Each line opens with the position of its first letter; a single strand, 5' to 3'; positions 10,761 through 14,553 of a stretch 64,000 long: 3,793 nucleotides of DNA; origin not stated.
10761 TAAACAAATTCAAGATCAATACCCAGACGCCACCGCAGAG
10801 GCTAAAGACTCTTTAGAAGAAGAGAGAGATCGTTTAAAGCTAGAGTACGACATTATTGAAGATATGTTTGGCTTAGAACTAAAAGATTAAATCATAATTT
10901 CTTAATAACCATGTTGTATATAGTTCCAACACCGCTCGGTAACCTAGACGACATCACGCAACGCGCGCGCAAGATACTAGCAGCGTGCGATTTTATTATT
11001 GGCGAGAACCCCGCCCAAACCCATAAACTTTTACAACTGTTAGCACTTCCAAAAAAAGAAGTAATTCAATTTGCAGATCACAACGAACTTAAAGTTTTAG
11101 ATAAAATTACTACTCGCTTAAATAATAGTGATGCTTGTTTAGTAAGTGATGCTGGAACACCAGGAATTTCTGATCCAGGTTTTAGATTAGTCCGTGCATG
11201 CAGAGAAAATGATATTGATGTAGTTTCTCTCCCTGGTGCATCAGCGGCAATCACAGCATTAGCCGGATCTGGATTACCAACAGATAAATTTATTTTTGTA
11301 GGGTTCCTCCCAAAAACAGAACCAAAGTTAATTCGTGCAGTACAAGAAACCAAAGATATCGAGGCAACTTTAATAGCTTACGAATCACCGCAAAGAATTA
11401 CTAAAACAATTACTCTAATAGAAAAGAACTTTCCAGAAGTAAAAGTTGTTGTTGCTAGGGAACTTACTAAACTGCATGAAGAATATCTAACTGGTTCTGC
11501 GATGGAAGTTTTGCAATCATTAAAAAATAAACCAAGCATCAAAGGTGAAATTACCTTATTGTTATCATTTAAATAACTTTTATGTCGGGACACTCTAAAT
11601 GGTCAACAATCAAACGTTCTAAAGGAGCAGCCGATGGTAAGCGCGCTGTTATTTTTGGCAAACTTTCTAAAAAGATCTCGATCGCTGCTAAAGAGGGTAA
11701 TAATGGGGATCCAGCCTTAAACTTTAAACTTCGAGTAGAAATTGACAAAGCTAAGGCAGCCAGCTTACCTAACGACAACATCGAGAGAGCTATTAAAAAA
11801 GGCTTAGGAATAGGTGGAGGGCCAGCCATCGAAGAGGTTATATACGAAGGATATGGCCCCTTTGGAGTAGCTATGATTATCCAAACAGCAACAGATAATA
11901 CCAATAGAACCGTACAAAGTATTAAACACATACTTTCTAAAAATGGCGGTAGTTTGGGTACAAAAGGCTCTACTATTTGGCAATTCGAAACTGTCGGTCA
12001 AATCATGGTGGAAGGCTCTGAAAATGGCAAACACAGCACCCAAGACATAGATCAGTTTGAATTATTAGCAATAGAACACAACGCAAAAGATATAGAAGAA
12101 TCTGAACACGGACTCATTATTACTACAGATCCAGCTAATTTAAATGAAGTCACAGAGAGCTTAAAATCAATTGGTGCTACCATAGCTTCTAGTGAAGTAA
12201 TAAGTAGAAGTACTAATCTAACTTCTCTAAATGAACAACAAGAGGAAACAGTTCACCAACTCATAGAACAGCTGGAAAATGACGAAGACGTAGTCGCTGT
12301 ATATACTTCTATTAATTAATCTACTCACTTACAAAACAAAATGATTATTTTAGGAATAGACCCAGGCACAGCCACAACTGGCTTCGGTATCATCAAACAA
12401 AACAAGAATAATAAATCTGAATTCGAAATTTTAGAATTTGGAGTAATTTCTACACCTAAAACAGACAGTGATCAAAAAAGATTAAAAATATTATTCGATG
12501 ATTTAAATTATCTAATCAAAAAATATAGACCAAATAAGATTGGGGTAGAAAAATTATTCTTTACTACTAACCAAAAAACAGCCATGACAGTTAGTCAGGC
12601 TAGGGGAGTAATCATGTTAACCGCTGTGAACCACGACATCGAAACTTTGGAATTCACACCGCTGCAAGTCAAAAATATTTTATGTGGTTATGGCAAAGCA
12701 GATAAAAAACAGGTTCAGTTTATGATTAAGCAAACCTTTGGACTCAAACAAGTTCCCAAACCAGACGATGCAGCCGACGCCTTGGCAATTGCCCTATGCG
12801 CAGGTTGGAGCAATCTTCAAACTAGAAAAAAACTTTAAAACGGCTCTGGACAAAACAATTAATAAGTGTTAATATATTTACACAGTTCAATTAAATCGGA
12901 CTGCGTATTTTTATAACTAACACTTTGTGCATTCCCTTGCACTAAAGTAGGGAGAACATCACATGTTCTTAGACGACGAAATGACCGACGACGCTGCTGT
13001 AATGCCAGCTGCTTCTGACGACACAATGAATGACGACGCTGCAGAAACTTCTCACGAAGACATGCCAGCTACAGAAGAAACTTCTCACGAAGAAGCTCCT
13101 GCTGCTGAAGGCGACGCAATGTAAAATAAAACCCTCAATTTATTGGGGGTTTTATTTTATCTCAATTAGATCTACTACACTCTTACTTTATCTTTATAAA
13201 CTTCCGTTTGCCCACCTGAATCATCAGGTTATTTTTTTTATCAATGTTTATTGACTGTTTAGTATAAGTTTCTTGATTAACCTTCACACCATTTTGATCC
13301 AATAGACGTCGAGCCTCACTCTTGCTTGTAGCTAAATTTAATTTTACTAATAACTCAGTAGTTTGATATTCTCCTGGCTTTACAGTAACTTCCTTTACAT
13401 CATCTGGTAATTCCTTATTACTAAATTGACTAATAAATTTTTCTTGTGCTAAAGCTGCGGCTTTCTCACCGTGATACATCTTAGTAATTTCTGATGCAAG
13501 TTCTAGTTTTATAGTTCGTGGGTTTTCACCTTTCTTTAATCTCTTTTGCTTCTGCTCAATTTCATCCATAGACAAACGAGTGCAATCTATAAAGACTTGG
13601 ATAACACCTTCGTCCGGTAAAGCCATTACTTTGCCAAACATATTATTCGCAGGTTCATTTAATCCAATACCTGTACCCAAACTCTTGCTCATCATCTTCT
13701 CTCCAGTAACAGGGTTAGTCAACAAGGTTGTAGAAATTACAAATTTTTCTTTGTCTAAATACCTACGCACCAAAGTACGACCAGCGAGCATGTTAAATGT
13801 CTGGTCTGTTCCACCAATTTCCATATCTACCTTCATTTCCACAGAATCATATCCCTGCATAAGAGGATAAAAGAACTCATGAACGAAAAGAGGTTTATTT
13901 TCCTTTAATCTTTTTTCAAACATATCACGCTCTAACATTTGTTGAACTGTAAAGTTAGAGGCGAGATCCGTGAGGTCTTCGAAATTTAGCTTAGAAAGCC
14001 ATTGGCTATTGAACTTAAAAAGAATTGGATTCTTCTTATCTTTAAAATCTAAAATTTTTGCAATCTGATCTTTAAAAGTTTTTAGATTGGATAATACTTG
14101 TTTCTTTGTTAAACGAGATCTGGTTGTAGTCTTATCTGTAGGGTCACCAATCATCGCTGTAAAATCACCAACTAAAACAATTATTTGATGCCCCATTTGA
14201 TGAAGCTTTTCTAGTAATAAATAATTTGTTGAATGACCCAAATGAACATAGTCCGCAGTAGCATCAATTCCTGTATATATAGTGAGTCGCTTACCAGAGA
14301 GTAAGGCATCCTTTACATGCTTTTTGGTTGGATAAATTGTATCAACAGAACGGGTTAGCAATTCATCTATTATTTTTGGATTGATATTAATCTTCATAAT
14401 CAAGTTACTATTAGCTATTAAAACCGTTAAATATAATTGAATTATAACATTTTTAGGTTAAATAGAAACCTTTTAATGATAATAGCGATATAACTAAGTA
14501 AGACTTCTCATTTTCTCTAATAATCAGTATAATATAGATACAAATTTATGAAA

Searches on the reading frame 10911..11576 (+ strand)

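Call 48: search_protein_families(library=pfam, proteins=[window:10911-11576:+], max_evalue=0.00001)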
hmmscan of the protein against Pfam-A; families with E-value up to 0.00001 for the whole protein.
window:10911-11576:+ (221 aa): 1 family
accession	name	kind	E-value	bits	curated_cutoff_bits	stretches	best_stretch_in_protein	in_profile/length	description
PF00590.25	TP_methylase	-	1.9e-29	103.5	27.8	1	1-199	1-210/212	Tetrapyrrole (Corrin/Porphyrin) Methylases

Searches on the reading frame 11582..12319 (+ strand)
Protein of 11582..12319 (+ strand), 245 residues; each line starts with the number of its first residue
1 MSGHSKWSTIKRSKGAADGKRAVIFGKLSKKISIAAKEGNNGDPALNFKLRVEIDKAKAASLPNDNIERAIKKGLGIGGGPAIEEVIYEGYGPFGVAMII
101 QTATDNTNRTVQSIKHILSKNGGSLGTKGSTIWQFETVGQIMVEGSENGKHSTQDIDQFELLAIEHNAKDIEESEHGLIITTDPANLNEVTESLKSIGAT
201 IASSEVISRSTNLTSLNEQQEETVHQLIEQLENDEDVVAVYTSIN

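Call 48: search_protein_families(library=pfam, proteins=[window:11582-12319:+], max_evalue=0.00001)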
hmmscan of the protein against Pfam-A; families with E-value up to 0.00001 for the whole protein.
window:11582-12319:+ (245 aa): 2 families
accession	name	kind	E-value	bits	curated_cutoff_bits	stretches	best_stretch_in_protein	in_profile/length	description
PF01709.26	Transcrip_reg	-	2.2e-45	154.7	27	1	84-243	2-159/160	TACO1/YebC second and third domain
PF20772.2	TACO1_YebC_N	-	4.1e-27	94.9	36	1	5-76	1-72/73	TACO1/YebC protein N-terminal domain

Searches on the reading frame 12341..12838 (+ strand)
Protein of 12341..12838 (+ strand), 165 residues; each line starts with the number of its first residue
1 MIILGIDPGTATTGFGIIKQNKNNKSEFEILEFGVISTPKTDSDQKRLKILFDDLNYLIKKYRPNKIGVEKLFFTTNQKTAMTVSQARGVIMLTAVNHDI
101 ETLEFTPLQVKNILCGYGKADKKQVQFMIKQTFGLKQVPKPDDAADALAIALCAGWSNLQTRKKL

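Call 49: search_protein_families(library=pfam, proteins=[window:12341-12838:+], max_evalue=0.00001)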
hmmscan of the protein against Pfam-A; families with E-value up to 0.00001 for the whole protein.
window:12341-12838:+ (165 aa): 1 family
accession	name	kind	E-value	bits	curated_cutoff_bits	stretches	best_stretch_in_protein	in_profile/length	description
PF02075.23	RuvC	-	1.8e-47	161.4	22.2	1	3-153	1-147/148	Crossover junction endodeoxyribonuclease RuvC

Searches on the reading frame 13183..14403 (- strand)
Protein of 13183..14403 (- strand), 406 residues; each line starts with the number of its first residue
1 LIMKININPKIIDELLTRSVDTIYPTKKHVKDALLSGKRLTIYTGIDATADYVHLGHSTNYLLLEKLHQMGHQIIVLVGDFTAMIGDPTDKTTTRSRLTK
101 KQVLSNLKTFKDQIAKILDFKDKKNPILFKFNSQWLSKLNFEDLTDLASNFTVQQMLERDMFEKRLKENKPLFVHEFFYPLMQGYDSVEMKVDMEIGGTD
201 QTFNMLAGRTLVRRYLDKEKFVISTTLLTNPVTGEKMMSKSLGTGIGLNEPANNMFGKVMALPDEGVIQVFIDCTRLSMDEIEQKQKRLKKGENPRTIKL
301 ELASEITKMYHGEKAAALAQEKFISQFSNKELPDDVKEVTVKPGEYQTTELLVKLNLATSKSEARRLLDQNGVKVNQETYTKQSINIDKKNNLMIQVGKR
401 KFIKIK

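Call 49: search_protein_families(library=pfam, proteins=[window:13183-14403:-], max_evalue=0.00001)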
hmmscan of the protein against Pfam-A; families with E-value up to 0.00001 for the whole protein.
window:13183-14403:- (406 aa): 3 families
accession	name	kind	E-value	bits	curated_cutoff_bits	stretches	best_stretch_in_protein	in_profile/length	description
PF00579.31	tRNA-synt_1b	-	6.8e-66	223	21.1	1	38-327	4-291/292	tRNA synthetases class I (W and Y)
PF22421.1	SYY_C-terminal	-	2.7e-07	30.8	27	1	332-402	5-80/83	Tyrosine--tRNA ligase SYY-like C-terminal domain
PF01479.30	S4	-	2.6e-06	27.5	22.8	1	351-388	6-43/48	S4 domain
